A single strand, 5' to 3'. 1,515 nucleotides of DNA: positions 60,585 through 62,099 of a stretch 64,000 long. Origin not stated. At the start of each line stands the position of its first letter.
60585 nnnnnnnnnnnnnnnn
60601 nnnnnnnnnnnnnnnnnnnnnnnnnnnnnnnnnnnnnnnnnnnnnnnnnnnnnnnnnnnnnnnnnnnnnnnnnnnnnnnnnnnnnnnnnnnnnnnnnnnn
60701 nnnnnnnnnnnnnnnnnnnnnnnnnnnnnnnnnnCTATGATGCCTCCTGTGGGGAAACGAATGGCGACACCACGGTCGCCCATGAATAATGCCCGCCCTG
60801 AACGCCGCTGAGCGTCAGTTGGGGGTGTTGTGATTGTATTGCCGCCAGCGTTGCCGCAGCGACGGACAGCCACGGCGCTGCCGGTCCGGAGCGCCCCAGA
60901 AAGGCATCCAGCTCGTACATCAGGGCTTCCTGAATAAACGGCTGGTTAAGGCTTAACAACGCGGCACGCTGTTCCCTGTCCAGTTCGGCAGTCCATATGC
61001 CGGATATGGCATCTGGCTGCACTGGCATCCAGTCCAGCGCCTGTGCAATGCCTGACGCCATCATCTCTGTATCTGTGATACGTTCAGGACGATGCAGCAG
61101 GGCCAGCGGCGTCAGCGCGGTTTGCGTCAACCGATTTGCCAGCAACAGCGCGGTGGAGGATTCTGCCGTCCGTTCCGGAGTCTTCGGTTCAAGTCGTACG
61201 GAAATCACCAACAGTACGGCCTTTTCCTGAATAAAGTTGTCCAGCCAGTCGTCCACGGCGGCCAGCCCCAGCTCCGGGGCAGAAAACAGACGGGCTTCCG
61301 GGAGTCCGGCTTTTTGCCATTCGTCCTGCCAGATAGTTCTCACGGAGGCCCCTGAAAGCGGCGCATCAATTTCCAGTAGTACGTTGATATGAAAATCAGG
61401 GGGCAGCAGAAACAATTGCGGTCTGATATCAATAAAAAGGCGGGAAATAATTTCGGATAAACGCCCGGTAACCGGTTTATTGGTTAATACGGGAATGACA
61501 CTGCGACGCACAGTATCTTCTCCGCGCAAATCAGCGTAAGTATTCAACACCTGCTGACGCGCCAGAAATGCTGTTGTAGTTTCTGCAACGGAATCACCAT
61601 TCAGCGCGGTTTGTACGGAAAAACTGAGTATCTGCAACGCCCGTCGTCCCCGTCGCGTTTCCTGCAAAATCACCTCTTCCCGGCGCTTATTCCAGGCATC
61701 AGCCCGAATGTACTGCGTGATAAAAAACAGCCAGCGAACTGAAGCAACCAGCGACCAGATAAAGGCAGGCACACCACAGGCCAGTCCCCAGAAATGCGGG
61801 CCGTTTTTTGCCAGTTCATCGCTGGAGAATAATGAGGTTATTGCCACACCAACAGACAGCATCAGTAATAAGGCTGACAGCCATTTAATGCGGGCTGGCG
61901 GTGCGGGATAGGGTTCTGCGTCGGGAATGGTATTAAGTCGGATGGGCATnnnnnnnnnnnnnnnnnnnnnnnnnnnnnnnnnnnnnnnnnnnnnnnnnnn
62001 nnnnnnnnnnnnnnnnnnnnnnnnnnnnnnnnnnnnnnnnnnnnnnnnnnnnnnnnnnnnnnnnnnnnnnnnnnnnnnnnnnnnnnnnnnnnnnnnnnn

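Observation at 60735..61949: Unassigned 404-aa membrane protein in the slot where TssL is often found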

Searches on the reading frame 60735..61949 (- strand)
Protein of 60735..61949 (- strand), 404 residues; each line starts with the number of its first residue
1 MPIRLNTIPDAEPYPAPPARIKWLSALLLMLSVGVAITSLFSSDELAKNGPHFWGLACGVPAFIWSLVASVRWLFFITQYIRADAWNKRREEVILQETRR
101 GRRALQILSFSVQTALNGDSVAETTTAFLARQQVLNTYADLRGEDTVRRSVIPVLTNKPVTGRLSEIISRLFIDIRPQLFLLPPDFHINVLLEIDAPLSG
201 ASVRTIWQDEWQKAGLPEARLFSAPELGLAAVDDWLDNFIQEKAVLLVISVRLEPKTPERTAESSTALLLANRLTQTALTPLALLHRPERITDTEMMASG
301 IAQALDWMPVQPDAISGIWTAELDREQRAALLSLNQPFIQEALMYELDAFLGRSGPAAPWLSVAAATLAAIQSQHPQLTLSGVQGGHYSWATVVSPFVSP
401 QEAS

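Call 4: search_protein_families(proteins=[window:60738-61949:-], library=ncbifam, max_evalue=1)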
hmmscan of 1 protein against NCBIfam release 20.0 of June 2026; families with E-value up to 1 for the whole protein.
window:60738-61949:- (404 aa): 0 families

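Call 7: profile_search(protein=window:60735-61949:-)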
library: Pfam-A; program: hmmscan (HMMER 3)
A. the first sequence (404 residues): domains with independent E <= 10: 1; with E <= 0.001: 0
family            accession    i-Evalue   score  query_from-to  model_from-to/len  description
DUF202            PF02656.20          2     9.4      21-73         11-62/68  Domain of unknown function (DUF202)

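Call 8: find_homologous_proteins(query=window:60738-61949:-, max_evalue=0.001)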
Query window:60738-61949:- (404 aa): 69 proteins with E <= 0.001 among 8000 candidates.
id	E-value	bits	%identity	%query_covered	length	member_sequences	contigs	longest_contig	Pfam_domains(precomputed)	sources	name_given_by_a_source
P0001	2.1e-261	885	100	100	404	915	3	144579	-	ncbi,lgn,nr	ncbi:hypothetical protein FHH44_08265 [Escherichia coli]|nr:hypothetical protein [Escherichia coli] 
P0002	2.3e-255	865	98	100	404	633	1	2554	-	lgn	-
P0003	2.5e-250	848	97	100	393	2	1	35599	-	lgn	-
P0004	1.5e-245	832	96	100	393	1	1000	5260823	-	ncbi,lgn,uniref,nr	ncbi:hypothetical protein AD561_004810 [Escherichia coli]|uniref:Uncharacterized protein n=3 Tax=Ent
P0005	3.1e-245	831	95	100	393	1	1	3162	-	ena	-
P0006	4.2e-245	831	95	100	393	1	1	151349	-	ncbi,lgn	ncbi:hypothetical protein ACONQH_002125 [Escherichia coli]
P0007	4.2e-245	831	95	100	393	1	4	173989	-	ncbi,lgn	ncbi:hypothetical protein ABJ695_002243 [Escherichia coli]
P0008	4.3e-245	831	95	100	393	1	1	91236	-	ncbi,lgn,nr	ncbi:hypothetical protein E8F35_002359 [Escherichia coli]|nr:hypothetical protein [Escherichia coli]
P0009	4.8e-245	831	95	100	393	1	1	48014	-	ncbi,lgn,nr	ncbi:hypothetical protein DC349_001980 [Escherichia coli]|nr:hypothetical protein [Escherichia coli]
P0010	5.2e-245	831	95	100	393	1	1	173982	-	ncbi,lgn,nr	ncbi:hypothetical protein NL862_002888 [Escherichia coli]|nr:hypothetical protein [Escherichia coli]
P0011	7.0e-245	830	95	100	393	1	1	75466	-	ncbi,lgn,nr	ncbi:hypothetical protein C6V58_002464 [Escherichia coli]|nr:hypothetical protein [Escherichia coli]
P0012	7.1e-245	830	95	100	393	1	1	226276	-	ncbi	ncbi:hypothetical protein ACT245_000897 [Escherichia coli]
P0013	8.1e-245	830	95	100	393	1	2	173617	-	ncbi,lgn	ncbi:hypothetical protein ACO3PM_002236 [Escherichia coli]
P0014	9.1e-245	830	95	100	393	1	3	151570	-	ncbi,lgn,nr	ncbi:hypothetical protein RZE35_002101 [Escherichia coli]|nr:hypothetical protein [Escherichia coli]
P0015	9.1e-245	830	95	100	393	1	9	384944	-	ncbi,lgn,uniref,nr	ncbi:conserved hypothetical protein [Escherichia coli B171]|uniref:hypothetical protein n=1 Tax=Esch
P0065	5.5e-52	195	33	89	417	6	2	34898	-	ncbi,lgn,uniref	ncbi:hypothetical protein [Pseudomonas sp.]|uniref:hypothetical protein n=1 Tax=Pseudomonas sp. TaxI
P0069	2.4e-47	180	32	98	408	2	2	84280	-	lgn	-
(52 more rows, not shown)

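Call 10: search_solved_structures(query=window:60738-61949:-, max_evalue=10)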
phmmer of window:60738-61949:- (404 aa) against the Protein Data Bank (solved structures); distinct sequences matched with E-value up to 10: 5.
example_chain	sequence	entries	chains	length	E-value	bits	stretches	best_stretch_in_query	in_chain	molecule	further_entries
6zzx_2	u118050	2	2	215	0.45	12.6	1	83-148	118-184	Chlorophyll a-b binding protein, chloroplastic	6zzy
9zjt_K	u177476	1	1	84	0.96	11.6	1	17-67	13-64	Photosystem I reaction center subunit PsaK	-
7d0j_2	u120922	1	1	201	1.1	11.3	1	83-148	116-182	Chlorophyll a-b binding protein, chloroplastic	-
7bgi_2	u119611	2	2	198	1.2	11.2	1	83-148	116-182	Chlorophyll a-b binding protein, chloroplastic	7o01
6jo5_2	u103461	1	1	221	1.3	11.1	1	83-148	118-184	Chlorophyll a-b binding protein, chloroplastic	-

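Call 15: search_protein_representatives(protein=window:60738-61949:-)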
Query: 404 residues. Proteins with E-value up to 0.001 (for the whole library): 341; up to 1e-10: 209; up to 1e-30: 73. The best 150 are listed.
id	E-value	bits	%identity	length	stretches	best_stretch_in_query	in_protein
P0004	4.9e-246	832.3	98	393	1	1-404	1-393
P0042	2.4e-173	593.0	97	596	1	1-282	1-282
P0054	1.2e-121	422.8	84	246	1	1-243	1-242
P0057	7.2e-97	341.2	92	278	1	1-172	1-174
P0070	1.2e-76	274.7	39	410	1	1-402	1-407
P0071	4.8e-74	266.1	39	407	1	1-402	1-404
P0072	1.1e-72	261.6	36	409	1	1-402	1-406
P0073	3.4e-67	243.5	40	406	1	1-398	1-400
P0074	7.2e-63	229.3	32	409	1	1-402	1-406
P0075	2.3e-62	227.6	91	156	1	1-115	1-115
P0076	2.0e-58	214.7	34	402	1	5-402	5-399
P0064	2.4e-58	214.4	34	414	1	1-398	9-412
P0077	1.9e-57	211.5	38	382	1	42-402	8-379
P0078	1.8e-55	205.0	62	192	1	232-402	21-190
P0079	5.3e-55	203.4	91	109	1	296-404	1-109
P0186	7.0e-18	81.2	23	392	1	1-382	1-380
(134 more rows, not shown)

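Call 19: search_solved_structures(query=A1, max_evalue=10)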
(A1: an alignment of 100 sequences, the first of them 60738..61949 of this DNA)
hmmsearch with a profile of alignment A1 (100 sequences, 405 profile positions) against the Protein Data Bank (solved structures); distinct sequences matched with E-value up to 10: 4.
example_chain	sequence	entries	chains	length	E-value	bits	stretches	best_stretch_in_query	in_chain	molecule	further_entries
8yz3_A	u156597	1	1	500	1.8e-06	30.4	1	276-392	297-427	DUF2875 domain-containing protein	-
1bha_A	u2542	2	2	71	0.26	13.5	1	21-71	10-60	BACTERIORHODOPSIN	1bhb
7qhm_J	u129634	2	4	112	0.99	11.6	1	19-74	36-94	Hypothetical membrane protein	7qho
7uea_C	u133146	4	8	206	2.4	10.3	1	27-85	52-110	Cytochrome c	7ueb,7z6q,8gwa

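Call 21: search_solved_structures(query=A1, max_evalue=0.001, show_alignments=1)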
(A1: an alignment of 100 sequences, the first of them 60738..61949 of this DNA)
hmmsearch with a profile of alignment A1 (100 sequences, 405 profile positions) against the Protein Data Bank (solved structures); distinct sequences matched with E-value up to 0.001: 1.
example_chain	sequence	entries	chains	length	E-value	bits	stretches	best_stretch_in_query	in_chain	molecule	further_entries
8yz3_A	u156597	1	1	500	1.8e-06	30.4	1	276-392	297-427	DUF2875 domain-containing protein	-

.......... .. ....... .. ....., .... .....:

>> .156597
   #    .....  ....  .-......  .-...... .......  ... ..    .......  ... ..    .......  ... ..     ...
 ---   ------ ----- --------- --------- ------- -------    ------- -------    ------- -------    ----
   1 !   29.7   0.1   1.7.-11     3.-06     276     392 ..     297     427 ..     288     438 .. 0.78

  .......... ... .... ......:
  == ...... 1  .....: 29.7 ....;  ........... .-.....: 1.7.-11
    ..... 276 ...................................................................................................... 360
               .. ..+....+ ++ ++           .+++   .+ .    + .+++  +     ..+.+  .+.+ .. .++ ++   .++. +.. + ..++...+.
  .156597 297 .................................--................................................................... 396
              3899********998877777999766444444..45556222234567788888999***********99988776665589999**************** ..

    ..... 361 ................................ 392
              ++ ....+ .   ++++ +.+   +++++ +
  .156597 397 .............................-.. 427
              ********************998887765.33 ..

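Call 24: profile_search(alignment_id=A1)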
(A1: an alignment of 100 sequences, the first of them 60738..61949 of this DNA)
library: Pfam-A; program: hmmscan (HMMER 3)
A. the first sequence (404 residues): domains with independent E <= 10: 1; with E <= 0.001: 0
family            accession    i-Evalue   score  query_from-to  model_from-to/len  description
DUF202            PF02656.20          2     9.4      21-73         11-62/68  Domain of unknown function (DUF202)
B. every sequence of the alignment scanned on its own (100 sequences): families by number of members that match
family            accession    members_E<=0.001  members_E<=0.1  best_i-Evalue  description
Wzy_C             PF04932.20                 0               3        8.4e-03  O-Antigen ligase
LPG_synthase_TM   PF03706.18                 0               2        2.7e-02  Lysylphosphatidylglycerol synthase TM region
Tla3_C            PF20995.3                  0               2        3.8e-02  Type VI lipase adapter protein Tla3, C-terminal
DUF2919           PF11143.13                 0               1        6.3e-03  Protein of unknown function (DUF2919)
Dehalogenase      PF13486.11                 0               1        1.5e-02  Reductive dehalogenase subunit
COX1              PF00115.25                 0               1        1.7e-02  Cytochrome C and Quinol oxidase polypeptide I
DUF3007           PF11460.13                 0               1        1.8e-02  Protein of unknown function (DUF3007)
FA_desaturase     PF00487.30                 0               1        2.6e-02  Fatty acid desaturase
CopD              PF05425.18                 0               1        3.8e-02  Copper resistance protein D
DUF4131           PF13567.11                 0               1        4.4e-02  Domain of unknown function (DUF4131)
DUF202            PF02656.20                 0               1        5.4e-02  Domain of unknown function (DUF202)
TFIIB             PF00382.24                 0               1        6.4e-02  Transcription factor TFIIB repeat
Glyco_transf_22   PF03901.23                 0               1        6.6e-02  Alg9-like mannosyltransferase family
ABC2_membrane_6   PF06182.17                 0               1        7.4e-02  ABC-2 family transporter protein
YscJ_FliF         PF01514.23                 0               1        7.5e-02  Secretory protein of YscJ/FliF family
DUF5813           PF19130.5                  0               1        7.6e-02  Family of unknown function (DUF5813)
DUF993            PF06187.17                 0               1        7.9e-02  Protein of unknown function (DUF993)
YjcB              PF15940.10                 0               1        8.2e-02  Family of unknown function
NADH5_C           PF06455.17                 0               1        8.2e-02  NADH dehydrogenase subunit 5 C-terminus
DUF3611           PF12263.13                 0               1        8.4e-02  Protein of unknown function (DUF3611)

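Call 27: find_encoding_contigs(protein=P0065, flank=10000, max_places=3)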
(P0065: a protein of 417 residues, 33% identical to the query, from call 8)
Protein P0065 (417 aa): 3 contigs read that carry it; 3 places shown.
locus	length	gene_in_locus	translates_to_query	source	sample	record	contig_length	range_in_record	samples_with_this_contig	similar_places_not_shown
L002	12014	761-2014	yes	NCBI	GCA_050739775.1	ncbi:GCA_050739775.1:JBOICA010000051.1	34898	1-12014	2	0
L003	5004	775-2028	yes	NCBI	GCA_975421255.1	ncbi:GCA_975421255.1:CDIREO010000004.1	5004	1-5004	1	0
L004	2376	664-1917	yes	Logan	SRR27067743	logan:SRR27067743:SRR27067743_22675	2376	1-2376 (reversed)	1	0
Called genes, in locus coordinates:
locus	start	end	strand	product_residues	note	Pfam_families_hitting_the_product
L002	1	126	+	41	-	?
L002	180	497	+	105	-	-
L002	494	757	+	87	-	PF05488:PAAR_motif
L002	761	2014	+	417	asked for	-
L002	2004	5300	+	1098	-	PF06761:IcmF-related, PF21070:IcmF_helical, PF06744:IcmF_C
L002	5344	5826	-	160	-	PF00583:Acetyltransf_1, PF13673:Acetyltransf_10 (weak), PF13508:Acetyltransf_7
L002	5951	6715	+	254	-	PF13489:Methyltransf_23, PF01728:FtsJ (weak), PF05175:MTS (faint), PF13847:Methyltransf_31, PF08241:Methyltransf_11, PF08242:Methyltransf_12, PF13649:Methyltransf_25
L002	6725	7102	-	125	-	PF10861:DUF2784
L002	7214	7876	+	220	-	PF01810:LysE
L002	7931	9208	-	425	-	PF01180:DHO_dh, PF01207:Dus (weak), PF17179:Fer4_22 (faint), PF12837:Fer4_6 (weak), PF12838:Fer4_7, PF14697:Fer4_21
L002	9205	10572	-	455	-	PF14691:Fer4_20, PF00070:Pyr_redox (faint), PF00890:FAD_binding_2 (weak), PF01266:DAO (weak), PF07992:Pyr_redox_2, PF01593:Amino_oxidase (weak), PF13450:NAD_binding_8, PF13738:Pyr_redox_3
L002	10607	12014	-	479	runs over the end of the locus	PF01979:Amidohydro_1, PF07969:Amidohydro_3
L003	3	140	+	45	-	?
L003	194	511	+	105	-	-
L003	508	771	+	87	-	PF05488:PAAR_motif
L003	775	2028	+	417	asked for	-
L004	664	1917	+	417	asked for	-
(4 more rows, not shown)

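Call 29: predict_structure(alignment_id=A1)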
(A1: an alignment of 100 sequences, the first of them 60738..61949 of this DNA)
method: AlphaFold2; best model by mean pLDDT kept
length: 404 residues; sequences in the alignment: 100
mean_pLDDT: 94.8   pTM: 0.89
mean pLDDT of the five models: 94.8, 94.4, 94.3, 94.3, 94.3
residues with pLDDT >= 90: 368; 70-90: 31; 50-70: 4; < 50: 1
segments of 3 or more residues with pLDDT < 50: none
pLDDT, mean of each block of 10 residues (from residue 1): 91 97 97 97 93 97 98 98 98 96 97 91 93 93 89 89 97 97 97 97 98 97 96 97 98 94 98 93 97 96 93 95 96 88 92 97 97 97 95 90 52
secondary structure, 60 per line:
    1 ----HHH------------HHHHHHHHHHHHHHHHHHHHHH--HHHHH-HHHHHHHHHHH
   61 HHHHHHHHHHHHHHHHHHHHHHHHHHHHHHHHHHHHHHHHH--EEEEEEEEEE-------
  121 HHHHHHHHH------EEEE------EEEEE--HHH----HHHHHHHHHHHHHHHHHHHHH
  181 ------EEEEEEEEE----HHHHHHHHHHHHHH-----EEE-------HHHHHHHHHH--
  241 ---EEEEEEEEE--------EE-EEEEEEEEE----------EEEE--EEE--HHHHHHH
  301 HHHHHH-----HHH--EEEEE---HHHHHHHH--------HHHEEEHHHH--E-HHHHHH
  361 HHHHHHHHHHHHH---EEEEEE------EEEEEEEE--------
elements in order: H20-41 H44-48 H50-101 E104-113 H121-129 E136-139 E146-150 H160-180 E187-195 H200-213 E219-221 H229-238 E244-252 E264-272 E283-286 E289-291 H294-306 E317-321 H325-332 E344-346 H347-350 H355-373 E377-382 E389-396

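Call 41: find_encoding_contigs(protein=P0069, flank=10000, max_places=2)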
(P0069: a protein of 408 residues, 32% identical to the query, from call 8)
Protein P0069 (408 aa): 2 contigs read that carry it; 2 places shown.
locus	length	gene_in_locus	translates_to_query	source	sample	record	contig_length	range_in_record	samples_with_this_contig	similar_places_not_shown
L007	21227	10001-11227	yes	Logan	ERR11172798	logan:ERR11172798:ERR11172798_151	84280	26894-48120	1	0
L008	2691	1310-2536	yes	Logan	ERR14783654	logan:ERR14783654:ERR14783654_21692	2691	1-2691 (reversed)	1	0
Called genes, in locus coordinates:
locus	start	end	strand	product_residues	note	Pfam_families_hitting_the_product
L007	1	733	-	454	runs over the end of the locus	PF02515:CoA_transf_3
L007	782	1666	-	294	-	PF00892:EamA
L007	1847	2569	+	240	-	PF00117:GATase, PF07722:Peptidase_C26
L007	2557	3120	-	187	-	PF08242:Methyltransf_12 (weak), PF13649:Methyltransf_25 (weak)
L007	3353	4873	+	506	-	PF00171:Aldedh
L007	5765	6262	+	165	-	PF05591:T6SS_VipA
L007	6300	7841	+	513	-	PF05943:VipB, PF18945:VipB_2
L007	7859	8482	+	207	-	PF05936:T6SS_VasE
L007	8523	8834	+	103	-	-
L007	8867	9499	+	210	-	-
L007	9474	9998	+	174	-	-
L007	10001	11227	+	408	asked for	-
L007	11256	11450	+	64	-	-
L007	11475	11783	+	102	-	PF05488:PAAR_motif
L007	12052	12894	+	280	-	PF05947:T6SS_TssF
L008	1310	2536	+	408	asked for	-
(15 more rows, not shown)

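Call 43: find_encoding_contigs(protein=P0186, flank=10000, max_places=2)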
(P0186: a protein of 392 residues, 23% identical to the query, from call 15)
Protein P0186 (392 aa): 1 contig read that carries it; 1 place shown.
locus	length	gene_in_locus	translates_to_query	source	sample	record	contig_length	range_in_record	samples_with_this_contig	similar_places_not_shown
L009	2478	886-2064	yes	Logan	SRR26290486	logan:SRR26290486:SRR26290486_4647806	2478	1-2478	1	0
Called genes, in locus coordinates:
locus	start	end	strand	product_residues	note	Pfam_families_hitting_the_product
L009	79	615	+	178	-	-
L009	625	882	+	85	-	PF05488:PAAR_motif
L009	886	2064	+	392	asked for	-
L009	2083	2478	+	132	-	?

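Call 56: fold_search(model_id=the predicted structure, library=pdb)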
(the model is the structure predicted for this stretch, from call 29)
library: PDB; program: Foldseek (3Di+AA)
matches with E <= 10: 1147; with E <= 0.001: 596
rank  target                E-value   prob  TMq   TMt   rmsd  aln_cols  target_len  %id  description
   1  8yz3                  3.1e-10  1.00  0.50  0.48   6.3       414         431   11  Crystal structure of Type Six Secretion System adaptor protein Tla3 from Pseudomonas aeruginosa. (released 2025-04-09)
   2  6kxd_B                1.4e-09  1.00  0.56  0.61   5.4       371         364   15  The ishigamide ketosynthase/chain length factor (released 2020-05-06)
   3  8tjo_B                2.3e-09  1.00  0.54  0.30   7.4       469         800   12  Crosslinked 6-deoxyerythronolide B synthase (DEBS) Module 1 in complex with antibody fragment 1B2: Crosslinked Intra-S (released 2024-07-24)
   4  9n50_A                2.9e-09  1.00  0.53  0.51   6.3       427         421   13  Crosslinked Crystal Structure of Human Mitochondrial Ketosynthase, OXSM, and Crosslinker-crypto Human Mitochondrial Ac (released 2025-09-24)
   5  6b2t_B                4.9e-09  1.00  0.43  0.49  10.2       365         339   11  Crystal structure of Xanthomonas campestris OleA H285D (released 2018-02-28)
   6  7f28_B                5.2e-09  1.00  0.54  0.55   5.5       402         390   12  Crystal structure of a bacterial ketosynthase (released 2022-06-15)
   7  7m7j_B                5.2e-09  1.00  0.54  0.26   7.8       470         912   12  6-Deoxyerythronolide B synthase (DEBS) module 1 in complex with antibody fragment 1B2: "turnstile closed" state (TE-fr (released 2021-11-17)
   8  6kxe_B                6.6e-09  1.00  0.55  0.61   5.4       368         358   15  The ishigamide ketosynthase/chain length factor (released 2020-05-06)
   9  6riw                  7.4e-09  1.00  0.50  0.24  10.1       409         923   11  PfaC Keto synthase-Chain length factor (released 2020-08-26)
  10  7s6b_B                1.0e-08  1.00  0.56  0.28   8.2       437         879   12  Crystal structure of modular polyketide synthase apo-Lsd14 from the Lasalocid biosynthesis pathway, trapped in the tra (released 2021-11-03)
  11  7f08_H                1.0e-08  1.00  0.44  0.46   7.6       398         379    9  Crystal Structure of K8 (released 2022-06-15)
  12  7zmc_B                1.2e-08  1.00  0.51  0.39   6.2       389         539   10  Ketosynthase domain of module 4 from Brevibacillus Brevis orphan BGC11 (released 2022-09-21)
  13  3tsy                  1.5e-08  1.00  0.45  0.25   7.8       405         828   11  4-Coumaroyl-CoA Ligase::Stilbene Synthase fusion protein (released 2011-12-14)
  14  1z1e                  1.8e-08  1.00  0.44  0.45   7.7       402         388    9  Crystal structure of stilbene synthase from Arachis hypogaea (released 2005-08-30)
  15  9j6e_A                2.0e-08  1.00  0.45  0.53   7.8       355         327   12  Crystal structure of BioZ from Agrobacterium tumefaciens in complex with galutaryl-CoA (released 2025-08-20)
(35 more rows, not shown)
